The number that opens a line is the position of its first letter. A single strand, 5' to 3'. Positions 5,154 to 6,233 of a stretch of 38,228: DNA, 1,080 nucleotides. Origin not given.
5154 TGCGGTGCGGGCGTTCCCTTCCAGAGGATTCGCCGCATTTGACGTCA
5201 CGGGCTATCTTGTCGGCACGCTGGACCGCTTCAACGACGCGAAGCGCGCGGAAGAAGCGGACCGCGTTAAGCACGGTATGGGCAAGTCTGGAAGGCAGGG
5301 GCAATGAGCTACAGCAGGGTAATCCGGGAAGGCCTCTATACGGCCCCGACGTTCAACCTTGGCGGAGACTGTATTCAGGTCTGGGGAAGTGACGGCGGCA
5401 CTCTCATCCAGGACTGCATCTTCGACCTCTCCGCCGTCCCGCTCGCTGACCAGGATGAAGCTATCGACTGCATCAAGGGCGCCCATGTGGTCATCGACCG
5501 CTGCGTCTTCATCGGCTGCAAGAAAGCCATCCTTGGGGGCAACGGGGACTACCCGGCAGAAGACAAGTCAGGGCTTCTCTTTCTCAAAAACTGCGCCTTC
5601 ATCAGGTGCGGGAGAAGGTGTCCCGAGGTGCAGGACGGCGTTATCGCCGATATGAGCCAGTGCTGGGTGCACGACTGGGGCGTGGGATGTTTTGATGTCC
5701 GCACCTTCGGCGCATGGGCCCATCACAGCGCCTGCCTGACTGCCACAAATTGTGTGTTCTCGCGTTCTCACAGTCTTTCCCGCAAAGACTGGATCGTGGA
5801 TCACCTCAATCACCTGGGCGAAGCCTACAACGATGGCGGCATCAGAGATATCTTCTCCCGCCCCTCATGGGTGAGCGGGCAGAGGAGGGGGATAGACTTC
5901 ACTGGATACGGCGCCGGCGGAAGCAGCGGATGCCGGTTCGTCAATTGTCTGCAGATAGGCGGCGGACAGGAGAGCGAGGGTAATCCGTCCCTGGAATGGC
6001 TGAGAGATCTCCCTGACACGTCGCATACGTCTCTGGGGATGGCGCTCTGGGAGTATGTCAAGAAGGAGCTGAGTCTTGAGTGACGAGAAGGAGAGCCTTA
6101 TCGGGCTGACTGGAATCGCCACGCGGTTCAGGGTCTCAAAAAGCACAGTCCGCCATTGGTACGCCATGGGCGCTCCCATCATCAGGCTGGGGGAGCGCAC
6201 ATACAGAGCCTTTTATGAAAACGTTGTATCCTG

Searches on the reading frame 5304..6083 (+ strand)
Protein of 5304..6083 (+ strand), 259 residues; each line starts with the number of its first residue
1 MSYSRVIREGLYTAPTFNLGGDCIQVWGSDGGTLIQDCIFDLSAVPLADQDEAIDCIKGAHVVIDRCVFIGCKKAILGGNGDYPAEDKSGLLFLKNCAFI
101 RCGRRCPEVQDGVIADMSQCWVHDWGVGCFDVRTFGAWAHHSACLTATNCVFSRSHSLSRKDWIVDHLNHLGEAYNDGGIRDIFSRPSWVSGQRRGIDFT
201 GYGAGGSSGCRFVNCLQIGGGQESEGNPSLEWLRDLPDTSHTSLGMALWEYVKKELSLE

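Call 6: search_protein_families(library=pfam, proteins=[window:5304-6083:+], max_evalue=0.01)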
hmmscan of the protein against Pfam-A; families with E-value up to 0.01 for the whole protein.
window:5304-6083:+ (259 aa): 1 family
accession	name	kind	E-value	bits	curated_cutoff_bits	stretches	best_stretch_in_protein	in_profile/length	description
PF13229.12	Beta_helix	-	0.00048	20.2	25.9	1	20-154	22-136/158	Right handed beta helix region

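Call 32: search_protein_families(library=phrogs, proteins=[window:5304-6080:+], max_evalue=0.001)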
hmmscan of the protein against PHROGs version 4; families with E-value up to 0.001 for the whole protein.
window:5304-6080:+ (259 aa): 0 families
